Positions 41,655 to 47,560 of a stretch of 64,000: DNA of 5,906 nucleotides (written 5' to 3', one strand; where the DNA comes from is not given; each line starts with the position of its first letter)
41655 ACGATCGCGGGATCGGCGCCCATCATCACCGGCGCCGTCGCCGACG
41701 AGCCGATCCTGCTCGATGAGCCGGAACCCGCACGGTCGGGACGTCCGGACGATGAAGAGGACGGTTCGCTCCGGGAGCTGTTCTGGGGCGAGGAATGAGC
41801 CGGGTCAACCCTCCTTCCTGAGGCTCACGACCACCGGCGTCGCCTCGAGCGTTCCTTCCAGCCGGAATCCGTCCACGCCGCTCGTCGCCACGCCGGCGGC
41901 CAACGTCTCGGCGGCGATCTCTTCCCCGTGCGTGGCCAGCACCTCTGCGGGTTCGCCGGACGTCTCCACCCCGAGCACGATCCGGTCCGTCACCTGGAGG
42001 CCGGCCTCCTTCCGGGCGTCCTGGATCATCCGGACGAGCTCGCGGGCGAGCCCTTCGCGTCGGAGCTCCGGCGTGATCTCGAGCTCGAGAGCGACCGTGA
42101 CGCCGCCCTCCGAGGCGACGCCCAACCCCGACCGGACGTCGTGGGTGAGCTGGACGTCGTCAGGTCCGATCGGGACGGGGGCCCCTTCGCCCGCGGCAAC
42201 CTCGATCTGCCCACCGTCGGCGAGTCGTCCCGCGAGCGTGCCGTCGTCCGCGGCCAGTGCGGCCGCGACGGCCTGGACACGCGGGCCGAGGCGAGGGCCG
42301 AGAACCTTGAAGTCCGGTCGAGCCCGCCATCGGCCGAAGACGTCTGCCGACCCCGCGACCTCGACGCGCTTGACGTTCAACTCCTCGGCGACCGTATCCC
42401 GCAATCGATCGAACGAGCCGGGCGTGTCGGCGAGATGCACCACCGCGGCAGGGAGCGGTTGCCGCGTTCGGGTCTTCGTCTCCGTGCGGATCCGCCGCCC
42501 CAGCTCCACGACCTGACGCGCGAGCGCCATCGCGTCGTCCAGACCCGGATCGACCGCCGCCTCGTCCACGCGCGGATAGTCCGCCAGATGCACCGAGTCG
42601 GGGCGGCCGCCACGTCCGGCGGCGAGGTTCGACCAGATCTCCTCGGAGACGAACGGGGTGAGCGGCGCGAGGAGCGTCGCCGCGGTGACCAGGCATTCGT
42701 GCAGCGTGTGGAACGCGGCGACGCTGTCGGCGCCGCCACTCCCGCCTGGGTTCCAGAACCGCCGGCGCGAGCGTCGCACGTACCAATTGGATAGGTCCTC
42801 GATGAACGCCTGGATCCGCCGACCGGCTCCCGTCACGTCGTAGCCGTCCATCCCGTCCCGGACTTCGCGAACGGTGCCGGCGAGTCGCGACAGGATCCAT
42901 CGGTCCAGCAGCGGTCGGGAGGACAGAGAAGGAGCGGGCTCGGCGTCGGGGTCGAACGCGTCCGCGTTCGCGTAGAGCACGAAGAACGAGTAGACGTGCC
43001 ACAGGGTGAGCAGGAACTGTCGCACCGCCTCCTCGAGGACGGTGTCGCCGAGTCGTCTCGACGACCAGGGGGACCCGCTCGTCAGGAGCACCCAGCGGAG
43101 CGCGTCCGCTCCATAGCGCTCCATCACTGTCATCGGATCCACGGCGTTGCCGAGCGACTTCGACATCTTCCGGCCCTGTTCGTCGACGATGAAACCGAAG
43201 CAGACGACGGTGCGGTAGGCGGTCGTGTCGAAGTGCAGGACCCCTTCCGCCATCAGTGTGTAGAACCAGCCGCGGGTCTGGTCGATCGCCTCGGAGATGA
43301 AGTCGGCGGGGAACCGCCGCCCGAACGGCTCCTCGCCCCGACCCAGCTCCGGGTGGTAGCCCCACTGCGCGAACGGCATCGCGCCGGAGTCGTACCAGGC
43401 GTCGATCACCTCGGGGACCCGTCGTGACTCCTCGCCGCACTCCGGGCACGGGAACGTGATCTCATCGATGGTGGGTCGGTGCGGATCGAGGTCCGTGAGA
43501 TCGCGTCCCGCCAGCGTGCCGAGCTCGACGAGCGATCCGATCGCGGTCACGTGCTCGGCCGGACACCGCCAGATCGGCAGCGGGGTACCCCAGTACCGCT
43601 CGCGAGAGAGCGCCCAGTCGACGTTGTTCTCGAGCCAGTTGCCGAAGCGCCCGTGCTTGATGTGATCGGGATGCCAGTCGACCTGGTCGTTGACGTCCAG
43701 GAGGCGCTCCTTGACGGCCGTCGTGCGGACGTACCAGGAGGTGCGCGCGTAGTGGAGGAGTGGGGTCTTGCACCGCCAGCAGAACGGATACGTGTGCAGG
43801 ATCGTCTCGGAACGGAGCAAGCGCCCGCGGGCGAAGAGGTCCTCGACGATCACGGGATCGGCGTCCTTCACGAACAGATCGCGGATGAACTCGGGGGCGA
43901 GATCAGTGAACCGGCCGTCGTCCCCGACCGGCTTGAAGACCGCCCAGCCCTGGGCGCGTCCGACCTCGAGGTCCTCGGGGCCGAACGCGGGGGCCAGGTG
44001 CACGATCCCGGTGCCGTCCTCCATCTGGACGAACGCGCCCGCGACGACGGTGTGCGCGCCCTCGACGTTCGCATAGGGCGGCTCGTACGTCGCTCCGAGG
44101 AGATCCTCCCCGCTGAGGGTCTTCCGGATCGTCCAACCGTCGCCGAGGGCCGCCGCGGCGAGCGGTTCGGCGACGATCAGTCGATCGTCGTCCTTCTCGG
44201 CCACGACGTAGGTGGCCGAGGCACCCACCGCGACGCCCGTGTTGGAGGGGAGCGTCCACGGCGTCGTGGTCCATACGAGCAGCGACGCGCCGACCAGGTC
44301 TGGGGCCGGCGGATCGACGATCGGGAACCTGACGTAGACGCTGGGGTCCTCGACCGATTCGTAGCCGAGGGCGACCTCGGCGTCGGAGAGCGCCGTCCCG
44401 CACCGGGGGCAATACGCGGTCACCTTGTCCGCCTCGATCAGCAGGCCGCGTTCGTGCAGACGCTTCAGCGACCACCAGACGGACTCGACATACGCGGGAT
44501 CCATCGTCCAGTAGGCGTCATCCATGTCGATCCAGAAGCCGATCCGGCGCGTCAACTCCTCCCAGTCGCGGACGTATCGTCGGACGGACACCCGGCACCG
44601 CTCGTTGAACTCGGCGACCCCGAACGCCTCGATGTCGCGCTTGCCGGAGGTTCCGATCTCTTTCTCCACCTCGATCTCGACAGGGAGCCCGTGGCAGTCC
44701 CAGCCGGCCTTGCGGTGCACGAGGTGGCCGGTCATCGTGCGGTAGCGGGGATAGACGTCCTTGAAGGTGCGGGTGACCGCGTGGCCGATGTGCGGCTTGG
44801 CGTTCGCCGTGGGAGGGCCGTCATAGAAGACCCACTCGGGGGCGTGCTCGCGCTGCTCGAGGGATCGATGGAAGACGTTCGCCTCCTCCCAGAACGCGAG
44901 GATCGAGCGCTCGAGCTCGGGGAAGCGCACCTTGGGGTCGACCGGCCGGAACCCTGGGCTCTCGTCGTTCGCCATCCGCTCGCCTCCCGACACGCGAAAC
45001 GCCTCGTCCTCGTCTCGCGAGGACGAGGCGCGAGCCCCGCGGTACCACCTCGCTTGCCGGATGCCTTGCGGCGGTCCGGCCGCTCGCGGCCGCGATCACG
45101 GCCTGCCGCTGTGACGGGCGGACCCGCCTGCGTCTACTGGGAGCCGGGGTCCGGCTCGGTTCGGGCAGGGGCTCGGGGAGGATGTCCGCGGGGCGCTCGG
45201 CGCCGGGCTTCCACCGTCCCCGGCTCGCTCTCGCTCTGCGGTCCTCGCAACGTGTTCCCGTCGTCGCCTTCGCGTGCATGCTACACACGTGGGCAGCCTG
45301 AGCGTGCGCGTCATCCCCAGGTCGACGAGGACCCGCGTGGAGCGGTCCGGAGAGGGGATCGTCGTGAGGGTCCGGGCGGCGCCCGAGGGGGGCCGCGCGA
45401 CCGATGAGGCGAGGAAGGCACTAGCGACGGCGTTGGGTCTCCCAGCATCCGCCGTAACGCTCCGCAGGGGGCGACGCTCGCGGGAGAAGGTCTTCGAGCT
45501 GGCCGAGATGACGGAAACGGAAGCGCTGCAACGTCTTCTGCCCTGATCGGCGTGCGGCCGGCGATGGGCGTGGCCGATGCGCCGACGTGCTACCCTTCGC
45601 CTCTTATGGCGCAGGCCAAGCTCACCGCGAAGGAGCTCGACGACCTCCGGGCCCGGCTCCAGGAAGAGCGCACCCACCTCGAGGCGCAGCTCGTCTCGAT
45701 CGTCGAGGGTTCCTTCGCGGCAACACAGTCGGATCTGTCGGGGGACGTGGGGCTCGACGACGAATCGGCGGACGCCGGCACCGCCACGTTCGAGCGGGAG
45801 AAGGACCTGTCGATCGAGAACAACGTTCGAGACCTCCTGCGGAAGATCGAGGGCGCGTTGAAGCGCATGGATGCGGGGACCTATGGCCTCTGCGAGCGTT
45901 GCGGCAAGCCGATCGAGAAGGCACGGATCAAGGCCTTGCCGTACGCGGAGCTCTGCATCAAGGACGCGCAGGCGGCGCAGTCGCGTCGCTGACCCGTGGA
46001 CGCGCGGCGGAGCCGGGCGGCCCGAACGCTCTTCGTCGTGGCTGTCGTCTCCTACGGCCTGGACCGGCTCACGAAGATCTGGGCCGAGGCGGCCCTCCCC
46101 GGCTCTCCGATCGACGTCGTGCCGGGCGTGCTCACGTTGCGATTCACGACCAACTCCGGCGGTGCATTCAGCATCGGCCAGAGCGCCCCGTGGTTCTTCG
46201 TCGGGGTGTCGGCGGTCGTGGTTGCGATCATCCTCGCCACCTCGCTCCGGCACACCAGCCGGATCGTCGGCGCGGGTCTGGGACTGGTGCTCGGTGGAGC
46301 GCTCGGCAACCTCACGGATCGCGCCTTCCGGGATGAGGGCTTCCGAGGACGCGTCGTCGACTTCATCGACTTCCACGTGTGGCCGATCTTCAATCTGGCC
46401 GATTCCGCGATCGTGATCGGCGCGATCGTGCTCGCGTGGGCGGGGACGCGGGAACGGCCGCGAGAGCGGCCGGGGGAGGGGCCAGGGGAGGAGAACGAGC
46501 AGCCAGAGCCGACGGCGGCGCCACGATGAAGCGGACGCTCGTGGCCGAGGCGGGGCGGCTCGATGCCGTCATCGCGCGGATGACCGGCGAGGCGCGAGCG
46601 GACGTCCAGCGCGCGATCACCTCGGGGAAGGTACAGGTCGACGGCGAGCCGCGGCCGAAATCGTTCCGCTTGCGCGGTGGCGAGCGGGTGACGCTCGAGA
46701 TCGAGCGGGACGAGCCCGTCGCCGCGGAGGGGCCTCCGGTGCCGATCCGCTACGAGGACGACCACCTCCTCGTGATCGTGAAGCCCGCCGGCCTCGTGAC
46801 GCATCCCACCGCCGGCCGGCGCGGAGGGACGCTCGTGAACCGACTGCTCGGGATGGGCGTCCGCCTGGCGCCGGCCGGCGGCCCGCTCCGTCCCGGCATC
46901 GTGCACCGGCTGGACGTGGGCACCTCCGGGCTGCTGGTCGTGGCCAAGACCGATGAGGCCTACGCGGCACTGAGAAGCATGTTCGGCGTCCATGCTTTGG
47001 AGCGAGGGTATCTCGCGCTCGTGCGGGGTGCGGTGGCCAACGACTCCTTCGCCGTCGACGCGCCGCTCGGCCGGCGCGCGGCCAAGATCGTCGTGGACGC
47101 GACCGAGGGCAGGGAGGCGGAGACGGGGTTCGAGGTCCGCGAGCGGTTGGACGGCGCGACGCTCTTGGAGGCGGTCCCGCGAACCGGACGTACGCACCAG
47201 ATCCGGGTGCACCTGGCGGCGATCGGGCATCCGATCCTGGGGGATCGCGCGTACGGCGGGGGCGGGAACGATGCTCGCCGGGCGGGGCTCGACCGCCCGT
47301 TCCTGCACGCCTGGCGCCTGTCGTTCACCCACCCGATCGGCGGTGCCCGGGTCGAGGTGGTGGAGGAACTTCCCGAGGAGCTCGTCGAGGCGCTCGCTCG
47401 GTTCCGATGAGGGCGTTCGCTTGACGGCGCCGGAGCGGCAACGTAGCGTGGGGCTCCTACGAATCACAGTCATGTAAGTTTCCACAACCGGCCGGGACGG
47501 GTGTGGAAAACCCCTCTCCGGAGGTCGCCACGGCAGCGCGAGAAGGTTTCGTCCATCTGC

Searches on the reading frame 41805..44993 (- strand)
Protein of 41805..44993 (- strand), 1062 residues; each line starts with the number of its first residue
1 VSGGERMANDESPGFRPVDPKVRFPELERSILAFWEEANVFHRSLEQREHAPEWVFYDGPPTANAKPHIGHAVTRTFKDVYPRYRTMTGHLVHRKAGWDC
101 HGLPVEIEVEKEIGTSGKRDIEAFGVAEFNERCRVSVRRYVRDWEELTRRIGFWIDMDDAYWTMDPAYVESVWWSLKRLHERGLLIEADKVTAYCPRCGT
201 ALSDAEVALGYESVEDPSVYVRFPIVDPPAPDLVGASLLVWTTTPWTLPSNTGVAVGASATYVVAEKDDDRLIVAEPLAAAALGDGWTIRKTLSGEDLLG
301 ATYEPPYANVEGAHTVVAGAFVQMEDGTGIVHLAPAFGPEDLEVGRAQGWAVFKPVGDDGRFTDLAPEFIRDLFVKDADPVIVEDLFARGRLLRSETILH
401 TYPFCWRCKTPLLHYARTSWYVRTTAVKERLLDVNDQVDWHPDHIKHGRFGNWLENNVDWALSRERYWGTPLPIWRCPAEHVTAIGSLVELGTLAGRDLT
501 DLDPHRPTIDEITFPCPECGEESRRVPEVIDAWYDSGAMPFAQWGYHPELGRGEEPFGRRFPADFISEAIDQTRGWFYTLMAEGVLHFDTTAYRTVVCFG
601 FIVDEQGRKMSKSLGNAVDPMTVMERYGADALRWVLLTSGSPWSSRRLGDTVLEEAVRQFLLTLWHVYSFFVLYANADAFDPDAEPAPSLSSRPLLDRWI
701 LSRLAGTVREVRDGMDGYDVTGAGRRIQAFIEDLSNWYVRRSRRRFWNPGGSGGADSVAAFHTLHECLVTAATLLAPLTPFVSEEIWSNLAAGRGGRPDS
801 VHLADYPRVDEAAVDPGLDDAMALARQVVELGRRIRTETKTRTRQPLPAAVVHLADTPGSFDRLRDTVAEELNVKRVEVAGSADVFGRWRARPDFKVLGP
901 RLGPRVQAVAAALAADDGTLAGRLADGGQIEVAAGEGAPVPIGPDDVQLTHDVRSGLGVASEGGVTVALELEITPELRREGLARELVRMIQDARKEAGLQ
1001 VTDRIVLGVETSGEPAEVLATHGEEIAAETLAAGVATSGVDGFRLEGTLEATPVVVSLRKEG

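Call 77: search_protein_families(library=pfam, proteins=[window:41805-44993:-], max_evalue=0.00001)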
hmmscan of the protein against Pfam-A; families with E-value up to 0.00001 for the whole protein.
window:41805-44993:- (1062 aa): 4 families
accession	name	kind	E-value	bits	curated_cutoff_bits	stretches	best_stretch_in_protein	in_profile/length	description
PF00133.28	tRNA-synt_1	-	7.6e-118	394.3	22.7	1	31-639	2-405/414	tRNA synthetases class I (I, L, M and V)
PF19302.4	DUF5915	-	1.7e-39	135.9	27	1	866-1037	2-172/195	Domain of unknown function (DUF5915)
PF08264.19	Anticodon_1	-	7.2e-31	107.5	25.1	1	697-849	1-146/148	Anticodon-binding domain of tRNA ligase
PF09334.17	tRNA-synt_1g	-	9.1e-20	71.2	20.1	2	63-207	10-135/391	tRNA synthetases class I (M)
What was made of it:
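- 41805..47410 (.): Conserved upstream synteny block: ileS (41805-44993, minus strand), dksA-type zinc finger (45552-45992), lspA (45996-46529) and rluD-type pseudouridine synthase (46379-47410; its true start is probably later). Pfam (call 77).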

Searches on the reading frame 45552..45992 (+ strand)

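Call 77: search_protein_families(library=pfam, proteins=[window:45552-45992:+], max_evalue=0.00001)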
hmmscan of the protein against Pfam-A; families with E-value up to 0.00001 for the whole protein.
window:45552-45992:+ (146 aa): 1 family
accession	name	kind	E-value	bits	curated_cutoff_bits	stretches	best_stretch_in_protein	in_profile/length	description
PF01258.23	zf-dskA_traR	-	3.4e-11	43.4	24.9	1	109-136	1-28/36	Prokaryotic dksA/traR C4-type zinc finger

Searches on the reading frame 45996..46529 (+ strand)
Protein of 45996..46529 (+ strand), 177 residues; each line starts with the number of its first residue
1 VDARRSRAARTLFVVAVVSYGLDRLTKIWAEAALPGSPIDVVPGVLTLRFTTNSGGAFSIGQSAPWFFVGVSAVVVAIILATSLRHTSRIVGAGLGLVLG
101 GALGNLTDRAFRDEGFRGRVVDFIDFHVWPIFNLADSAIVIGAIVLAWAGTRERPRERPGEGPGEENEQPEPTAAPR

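Call 77: search_protein_families(library=pfam, proteins=[window:45996-46529:+], max_evalue=0.00001)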
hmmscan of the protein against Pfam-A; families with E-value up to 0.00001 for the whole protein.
window:45996-46529:+ (177 aa): 1 family
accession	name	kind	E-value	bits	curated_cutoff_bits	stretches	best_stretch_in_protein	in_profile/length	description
PF01252.23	Peptidase_A8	-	9.1e-35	120.4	25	1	16-148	2-138/142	Signal peptidase (SPase) II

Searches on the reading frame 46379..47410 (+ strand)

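Call 77: search_protein_families(library=pfam, proteins=[window:46379-47410:+], max_evalue=0.00001)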
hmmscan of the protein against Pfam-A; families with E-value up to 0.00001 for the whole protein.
window:46379-47410:+ (343 aa): 2 families
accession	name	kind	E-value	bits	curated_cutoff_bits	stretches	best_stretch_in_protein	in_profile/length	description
PF00849.27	PseudoU_synth_2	-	4.5e-26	92.3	26.8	1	129-281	1-152/152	RNA pseudouridylate synthase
PF01479.30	S4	-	1.3e-06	28.5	22.8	1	60-104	2-48/48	S4 domain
